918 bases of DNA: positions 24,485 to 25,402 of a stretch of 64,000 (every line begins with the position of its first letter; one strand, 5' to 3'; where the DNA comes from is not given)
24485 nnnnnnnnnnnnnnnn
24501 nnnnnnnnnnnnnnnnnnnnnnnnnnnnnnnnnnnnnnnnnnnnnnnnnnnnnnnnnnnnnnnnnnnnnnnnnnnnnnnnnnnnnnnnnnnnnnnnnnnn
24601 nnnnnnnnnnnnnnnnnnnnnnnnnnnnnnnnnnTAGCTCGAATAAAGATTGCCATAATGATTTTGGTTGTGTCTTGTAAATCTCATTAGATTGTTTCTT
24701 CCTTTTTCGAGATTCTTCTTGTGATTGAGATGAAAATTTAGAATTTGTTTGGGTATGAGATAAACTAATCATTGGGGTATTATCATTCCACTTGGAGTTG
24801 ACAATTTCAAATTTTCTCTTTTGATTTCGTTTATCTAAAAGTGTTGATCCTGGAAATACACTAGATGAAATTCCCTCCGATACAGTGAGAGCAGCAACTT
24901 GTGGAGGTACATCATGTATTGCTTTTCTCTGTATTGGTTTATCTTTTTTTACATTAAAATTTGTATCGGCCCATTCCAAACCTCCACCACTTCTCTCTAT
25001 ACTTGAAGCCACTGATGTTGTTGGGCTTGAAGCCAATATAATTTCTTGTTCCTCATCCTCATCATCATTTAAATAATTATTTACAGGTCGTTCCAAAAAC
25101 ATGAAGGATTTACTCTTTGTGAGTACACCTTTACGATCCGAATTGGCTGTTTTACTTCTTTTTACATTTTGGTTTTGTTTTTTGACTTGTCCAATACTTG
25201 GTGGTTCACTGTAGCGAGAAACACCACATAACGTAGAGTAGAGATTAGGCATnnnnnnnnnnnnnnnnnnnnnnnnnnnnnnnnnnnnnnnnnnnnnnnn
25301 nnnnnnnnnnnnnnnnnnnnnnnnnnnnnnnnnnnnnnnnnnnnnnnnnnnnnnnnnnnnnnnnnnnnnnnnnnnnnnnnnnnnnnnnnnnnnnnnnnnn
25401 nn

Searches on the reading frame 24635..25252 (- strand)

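Call 36: search_protein_families(library=ncbifam, proteins=[P0147], max_evalue=0.001)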
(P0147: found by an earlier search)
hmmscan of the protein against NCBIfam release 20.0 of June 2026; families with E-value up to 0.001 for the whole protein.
P0147 (125 aa): 1 family
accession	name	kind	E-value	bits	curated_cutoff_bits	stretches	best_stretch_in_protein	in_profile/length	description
NF038288.1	chaper_GTP_ZigA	equivalog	3e-18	65.9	600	2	54-111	328-385/390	zinc metallochaperone GTPase ZigA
